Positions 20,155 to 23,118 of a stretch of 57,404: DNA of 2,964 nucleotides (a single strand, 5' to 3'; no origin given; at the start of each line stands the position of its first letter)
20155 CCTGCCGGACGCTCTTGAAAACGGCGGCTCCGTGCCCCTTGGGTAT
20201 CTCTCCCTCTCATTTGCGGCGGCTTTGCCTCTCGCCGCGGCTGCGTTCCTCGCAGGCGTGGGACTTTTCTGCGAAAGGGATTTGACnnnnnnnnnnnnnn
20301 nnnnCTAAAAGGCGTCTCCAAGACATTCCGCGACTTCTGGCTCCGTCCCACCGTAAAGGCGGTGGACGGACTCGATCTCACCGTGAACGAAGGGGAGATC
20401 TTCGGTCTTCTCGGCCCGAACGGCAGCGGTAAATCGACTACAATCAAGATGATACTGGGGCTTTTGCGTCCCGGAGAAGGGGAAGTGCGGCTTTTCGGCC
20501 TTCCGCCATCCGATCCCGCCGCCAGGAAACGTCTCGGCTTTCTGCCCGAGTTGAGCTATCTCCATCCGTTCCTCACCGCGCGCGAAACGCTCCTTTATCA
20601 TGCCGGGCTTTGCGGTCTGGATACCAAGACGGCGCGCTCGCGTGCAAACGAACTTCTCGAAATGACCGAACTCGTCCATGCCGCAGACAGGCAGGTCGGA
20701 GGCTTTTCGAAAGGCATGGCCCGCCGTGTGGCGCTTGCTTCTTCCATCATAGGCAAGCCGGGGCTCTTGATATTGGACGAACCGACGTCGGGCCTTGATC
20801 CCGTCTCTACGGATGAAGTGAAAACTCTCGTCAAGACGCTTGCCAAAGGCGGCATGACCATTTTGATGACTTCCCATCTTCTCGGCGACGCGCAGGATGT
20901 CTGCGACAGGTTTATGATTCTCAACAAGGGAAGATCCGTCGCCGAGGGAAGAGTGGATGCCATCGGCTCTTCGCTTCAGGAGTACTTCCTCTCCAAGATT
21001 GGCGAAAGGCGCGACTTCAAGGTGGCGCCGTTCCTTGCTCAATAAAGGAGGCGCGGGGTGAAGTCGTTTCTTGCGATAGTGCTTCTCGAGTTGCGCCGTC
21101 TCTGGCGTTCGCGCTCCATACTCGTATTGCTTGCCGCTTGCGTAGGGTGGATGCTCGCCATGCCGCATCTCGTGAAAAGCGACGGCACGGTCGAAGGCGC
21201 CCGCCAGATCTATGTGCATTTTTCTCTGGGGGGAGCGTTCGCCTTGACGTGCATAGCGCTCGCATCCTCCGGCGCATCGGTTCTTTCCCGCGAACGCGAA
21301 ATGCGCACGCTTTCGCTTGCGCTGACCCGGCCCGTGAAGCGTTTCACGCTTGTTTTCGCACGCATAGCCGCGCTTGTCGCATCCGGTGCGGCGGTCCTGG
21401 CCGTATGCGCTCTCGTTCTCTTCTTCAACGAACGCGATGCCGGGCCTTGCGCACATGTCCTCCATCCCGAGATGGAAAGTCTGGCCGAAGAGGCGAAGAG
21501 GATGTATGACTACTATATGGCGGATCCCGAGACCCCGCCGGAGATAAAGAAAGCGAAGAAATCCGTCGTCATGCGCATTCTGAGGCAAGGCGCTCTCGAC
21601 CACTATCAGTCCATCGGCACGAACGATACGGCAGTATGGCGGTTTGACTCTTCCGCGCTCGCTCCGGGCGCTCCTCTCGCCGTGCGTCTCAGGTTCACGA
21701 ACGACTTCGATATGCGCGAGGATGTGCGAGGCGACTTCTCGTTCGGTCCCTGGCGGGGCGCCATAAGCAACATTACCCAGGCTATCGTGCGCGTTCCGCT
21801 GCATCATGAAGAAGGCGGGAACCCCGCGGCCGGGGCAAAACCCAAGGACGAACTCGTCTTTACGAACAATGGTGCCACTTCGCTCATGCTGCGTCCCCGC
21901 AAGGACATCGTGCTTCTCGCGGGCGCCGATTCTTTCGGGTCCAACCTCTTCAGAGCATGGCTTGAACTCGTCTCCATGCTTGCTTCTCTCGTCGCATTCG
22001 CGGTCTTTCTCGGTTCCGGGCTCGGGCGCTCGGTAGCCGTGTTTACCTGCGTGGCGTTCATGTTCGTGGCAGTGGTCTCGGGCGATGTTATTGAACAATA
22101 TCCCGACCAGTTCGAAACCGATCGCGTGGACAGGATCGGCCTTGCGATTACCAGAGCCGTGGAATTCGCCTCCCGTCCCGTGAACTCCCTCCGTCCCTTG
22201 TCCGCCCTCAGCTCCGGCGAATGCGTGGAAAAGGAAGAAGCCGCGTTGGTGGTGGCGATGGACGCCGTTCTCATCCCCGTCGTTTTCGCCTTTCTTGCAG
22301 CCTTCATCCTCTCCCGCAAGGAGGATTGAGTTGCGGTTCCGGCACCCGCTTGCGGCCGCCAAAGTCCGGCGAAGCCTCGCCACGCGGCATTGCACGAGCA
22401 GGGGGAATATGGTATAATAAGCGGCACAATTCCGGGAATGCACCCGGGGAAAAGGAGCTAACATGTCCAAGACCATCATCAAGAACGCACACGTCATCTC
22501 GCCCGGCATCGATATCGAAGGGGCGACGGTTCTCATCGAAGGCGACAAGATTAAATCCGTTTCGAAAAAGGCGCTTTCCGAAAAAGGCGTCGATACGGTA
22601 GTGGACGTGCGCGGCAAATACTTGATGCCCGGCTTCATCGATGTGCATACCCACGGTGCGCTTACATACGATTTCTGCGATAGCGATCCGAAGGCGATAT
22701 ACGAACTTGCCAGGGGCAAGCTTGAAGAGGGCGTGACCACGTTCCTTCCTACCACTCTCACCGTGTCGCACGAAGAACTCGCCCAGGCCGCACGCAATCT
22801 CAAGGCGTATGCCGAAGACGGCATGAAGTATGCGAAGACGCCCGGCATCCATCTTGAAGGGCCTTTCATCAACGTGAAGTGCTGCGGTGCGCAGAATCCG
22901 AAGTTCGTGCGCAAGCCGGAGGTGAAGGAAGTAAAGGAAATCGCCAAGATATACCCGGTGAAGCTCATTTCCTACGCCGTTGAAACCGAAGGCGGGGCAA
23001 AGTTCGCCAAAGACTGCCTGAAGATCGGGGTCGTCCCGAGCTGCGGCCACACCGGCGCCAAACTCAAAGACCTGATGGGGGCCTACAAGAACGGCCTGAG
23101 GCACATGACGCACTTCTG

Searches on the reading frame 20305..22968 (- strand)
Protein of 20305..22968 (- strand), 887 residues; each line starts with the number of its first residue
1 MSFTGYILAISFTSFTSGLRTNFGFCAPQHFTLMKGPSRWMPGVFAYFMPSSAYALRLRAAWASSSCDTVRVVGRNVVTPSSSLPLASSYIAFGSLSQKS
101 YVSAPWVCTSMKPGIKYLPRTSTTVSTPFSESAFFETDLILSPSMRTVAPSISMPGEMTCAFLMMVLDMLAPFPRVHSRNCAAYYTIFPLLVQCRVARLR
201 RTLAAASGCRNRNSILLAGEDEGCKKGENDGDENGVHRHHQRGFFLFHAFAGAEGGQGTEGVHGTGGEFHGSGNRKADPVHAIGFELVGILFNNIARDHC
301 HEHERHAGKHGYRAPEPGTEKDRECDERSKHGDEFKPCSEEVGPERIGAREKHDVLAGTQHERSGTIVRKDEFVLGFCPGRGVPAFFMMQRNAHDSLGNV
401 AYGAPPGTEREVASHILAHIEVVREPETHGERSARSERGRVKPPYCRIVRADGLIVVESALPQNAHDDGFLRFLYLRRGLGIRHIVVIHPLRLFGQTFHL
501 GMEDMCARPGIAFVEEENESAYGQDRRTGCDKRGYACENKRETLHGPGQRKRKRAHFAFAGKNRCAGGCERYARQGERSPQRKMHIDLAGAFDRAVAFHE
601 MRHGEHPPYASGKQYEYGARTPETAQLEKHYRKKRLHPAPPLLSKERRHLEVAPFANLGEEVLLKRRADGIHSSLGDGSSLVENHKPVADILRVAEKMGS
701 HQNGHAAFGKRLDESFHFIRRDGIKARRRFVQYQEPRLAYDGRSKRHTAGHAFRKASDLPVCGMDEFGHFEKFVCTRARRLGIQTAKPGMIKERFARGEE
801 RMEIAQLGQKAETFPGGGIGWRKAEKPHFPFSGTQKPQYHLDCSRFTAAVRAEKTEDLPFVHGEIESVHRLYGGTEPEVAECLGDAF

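Call 11: find_encoding_contigs(protein=window:20305-22968:-, flank=10000, max_places=2)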
Protein window:20305-22968:- (887 aa): no gene with exactly this product is on record in the collection.
